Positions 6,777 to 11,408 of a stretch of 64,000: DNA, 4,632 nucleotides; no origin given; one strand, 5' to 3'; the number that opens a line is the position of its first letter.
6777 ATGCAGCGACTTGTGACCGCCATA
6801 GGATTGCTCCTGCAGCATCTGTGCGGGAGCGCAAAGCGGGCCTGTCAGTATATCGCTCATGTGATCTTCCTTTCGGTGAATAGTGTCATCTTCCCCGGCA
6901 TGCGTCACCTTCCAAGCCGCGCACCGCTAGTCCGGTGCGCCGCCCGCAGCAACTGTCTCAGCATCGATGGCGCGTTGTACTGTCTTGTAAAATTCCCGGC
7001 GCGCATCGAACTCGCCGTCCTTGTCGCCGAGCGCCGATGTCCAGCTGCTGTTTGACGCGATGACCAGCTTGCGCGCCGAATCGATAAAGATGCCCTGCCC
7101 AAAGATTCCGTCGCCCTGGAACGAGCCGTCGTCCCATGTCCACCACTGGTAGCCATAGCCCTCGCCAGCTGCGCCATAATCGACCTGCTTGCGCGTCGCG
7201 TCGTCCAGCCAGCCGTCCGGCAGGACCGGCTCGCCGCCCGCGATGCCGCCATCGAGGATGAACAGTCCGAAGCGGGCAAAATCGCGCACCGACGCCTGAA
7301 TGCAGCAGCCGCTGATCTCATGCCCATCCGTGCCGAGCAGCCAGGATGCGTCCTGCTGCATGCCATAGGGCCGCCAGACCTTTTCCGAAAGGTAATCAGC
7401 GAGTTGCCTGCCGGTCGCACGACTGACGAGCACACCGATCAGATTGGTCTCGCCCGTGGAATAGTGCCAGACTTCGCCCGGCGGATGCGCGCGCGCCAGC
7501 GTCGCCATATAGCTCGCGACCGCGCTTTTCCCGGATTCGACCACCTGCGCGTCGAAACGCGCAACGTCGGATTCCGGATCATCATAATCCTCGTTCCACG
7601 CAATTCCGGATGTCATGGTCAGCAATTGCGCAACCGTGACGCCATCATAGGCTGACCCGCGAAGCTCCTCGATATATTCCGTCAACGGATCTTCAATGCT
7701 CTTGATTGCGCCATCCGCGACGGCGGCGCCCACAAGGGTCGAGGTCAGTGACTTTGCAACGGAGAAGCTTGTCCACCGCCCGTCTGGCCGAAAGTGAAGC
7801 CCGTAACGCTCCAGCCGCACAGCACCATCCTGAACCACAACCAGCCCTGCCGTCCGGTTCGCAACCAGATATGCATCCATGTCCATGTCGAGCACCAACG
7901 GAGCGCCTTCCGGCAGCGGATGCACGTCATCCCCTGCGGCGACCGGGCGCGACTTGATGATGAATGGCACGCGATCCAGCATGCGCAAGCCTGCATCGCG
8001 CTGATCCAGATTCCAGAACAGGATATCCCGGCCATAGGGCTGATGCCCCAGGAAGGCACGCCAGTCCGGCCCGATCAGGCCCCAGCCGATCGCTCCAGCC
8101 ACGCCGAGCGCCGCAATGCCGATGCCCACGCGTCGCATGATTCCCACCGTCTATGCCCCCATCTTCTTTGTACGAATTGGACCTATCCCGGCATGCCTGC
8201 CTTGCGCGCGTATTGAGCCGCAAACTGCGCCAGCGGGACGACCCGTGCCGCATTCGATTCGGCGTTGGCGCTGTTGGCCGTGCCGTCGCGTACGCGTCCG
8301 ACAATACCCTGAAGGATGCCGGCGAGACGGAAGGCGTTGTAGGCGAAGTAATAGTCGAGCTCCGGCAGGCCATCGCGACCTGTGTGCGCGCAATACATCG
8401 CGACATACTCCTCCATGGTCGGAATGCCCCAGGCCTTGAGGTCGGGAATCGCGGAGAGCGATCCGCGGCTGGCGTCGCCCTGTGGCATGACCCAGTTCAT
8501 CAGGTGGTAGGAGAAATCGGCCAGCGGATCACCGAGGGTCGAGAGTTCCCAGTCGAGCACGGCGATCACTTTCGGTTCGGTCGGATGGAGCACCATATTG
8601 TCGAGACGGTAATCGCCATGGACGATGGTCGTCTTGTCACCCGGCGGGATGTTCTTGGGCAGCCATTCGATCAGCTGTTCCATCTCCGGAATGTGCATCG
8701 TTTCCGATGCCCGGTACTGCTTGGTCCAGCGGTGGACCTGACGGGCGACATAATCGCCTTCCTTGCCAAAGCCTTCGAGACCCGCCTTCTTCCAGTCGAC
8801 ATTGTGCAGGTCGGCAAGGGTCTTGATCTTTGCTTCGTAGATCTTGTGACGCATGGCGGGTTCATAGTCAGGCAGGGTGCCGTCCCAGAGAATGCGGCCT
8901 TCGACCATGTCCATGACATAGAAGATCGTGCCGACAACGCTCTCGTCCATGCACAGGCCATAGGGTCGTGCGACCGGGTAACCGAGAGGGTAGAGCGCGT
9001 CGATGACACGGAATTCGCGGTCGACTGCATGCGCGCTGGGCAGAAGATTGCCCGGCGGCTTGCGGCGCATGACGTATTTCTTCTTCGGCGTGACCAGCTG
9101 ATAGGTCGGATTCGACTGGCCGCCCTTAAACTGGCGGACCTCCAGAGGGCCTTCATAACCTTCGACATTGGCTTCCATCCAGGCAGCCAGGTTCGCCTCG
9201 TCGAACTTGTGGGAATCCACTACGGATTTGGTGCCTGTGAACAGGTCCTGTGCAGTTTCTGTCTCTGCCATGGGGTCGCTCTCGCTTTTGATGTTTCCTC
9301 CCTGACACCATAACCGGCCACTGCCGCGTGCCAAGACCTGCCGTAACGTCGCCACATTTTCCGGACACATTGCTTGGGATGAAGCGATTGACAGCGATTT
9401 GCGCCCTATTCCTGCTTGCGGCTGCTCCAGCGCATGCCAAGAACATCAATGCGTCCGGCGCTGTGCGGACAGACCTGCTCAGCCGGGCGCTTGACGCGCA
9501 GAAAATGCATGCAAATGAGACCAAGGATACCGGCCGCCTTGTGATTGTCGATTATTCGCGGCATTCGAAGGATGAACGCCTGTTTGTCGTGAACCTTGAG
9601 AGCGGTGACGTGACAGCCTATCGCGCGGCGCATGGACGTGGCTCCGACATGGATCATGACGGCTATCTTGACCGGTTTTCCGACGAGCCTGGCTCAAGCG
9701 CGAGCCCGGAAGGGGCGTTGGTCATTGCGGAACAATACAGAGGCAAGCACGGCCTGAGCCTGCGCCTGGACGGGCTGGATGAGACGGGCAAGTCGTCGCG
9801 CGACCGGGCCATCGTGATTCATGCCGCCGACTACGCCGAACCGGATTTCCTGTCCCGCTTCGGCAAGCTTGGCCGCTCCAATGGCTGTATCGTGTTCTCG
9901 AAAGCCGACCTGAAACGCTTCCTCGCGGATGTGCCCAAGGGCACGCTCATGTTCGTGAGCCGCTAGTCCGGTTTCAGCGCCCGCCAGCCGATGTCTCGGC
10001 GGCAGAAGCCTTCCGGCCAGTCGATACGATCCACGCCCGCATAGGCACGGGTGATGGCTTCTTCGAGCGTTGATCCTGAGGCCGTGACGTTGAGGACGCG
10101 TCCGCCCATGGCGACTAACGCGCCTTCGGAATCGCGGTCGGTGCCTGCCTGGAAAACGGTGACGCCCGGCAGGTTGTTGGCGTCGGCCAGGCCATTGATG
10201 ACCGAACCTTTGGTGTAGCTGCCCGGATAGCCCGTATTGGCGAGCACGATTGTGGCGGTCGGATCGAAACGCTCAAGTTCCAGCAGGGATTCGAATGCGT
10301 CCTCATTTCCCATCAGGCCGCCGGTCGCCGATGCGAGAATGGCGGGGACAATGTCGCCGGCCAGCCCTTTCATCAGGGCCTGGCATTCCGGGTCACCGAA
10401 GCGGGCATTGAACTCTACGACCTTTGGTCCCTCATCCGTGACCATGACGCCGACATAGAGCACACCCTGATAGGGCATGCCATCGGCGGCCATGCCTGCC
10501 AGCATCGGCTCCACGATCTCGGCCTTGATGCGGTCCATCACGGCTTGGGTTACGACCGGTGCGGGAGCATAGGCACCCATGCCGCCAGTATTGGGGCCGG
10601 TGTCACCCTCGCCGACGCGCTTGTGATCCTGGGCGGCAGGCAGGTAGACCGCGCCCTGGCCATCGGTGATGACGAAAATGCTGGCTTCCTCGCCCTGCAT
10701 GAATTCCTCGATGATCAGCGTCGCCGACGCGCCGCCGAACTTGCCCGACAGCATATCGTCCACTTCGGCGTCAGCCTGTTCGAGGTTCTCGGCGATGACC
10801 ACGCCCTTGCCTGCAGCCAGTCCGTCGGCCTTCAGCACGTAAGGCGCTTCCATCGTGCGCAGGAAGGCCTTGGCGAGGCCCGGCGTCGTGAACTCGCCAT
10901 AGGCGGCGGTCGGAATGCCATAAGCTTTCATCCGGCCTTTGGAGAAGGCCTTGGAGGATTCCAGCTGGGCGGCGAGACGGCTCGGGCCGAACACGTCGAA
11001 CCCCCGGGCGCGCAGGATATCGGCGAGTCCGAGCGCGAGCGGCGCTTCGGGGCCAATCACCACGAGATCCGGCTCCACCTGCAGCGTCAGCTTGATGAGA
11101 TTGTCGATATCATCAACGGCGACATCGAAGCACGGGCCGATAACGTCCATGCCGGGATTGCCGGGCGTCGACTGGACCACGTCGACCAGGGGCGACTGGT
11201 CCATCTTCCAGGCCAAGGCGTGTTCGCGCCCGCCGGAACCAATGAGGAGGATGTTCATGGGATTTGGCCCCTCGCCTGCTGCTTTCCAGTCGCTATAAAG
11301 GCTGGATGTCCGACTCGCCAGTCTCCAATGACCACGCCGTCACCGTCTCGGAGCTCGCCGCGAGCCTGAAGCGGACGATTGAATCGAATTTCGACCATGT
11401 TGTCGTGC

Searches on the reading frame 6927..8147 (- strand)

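Call 28: search_protein_families(library=pfam, proteins=[window:6927-8147:-], max_evalue=0.0001)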
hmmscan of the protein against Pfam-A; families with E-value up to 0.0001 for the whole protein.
window:6927-8147:- (406 aa): 1 family
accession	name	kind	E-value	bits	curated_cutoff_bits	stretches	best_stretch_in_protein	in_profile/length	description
PF00144.29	Beta-lactamase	-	9.6e-41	140.5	27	1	99-383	16-324/329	Beta-lactamase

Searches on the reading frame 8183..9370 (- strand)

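Call 28: search_protein_families(library=pfam, proteins=[window:8183-9370:-], max_evalue=0.0001)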
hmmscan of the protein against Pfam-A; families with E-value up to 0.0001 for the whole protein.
window:8183-9370:- (395 aa): 1 family
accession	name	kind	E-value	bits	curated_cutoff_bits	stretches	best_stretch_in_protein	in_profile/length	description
PF01636.29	APH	-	2.7e-53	181.6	23.2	1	77-306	1-226/239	Phosphotransferase enzyme family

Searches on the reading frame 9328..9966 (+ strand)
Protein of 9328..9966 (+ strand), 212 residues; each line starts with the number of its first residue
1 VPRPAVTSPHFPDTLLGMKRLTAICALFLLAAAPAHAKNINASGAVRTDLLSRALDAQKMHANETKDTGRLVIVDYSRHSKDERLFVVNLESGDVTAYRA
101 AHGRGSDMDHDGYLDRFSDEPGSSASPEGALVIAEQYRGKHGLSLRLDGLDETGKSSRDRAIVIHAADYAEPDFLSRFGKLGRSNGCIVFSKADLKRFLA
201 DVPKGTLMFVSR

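Call 28: search_protein_families(library=pfam, proteins=[window:9328-9966:+], max_evalue=0.0001)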
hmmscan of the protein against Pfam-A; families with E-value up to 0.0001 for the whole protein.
window:9328-9966:+ (212 aa): 2 families
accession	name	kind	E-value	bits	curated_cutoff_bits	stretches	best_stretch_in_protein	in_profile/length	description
PF13645.11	YkuD_2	-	5.9e-40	136.9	27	1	46-210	5-168/169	L,D-transpeptidase catalytic domain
PF03734.19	YkuD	-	3.2e-08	34.7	23.4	1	71-209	3-145/146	L,D-transpeptidase catalytic domain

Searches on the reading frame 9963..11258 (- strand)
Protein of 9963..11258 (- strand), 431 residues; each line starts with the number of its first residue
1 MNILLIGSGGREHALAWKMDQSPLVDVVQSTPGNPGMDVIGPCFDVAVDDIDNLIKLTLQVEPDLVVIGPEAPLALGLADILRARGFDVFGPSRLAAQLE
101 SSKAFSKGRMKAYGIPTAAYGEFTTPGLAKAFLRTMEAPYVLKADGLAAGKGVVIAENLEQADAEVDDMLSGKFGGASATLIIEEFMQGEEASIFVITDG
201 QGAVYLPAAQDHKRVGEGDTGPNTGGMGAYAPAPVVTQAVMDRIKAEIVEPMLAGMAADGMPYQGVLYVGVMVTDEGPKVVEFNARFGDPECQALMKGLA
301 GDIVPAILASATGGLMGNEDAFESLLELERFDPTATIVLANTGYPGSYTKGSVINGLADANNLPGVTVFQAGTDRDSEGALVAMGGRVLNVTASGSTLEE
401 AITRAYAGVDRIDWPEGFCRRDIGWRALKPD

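Call 28: search_protein_families(library=pfam, proteins=[window:9963-11258:-], max_evalue=0.0001)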
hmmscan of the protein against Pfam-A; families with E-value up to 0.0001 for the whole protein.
window:9963-11258:- (431 aa): 5 families
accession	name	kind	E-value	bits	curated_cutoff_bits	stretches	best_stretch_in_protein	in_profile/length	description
PF01071.24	GARS_A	-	8.4e-75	251.3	27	1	101-292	1-194/194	Phosphoribosylglycinamide synthetase, ATP-grasp (A) domain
PF02844.21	GARS_N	-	1.1e-32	113.1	29.5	1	1-100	1-100/100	Phosphoribosylglycinamide synthetase, N domain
PF02843.22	GARS_C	-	5.4e-29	100.8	34.8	1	335-426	2-92/92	Phosphoribosylglycinamide synthetase, C domain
PF02655.19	ATP-grasp_3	-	7.8e-08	33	23.2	1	123-288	16-158/160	ATP-grasp domain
PF02222.28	ATP-grasp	-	6.5e-06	26.4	27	1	110-211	3-102/179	ATP-grasp domain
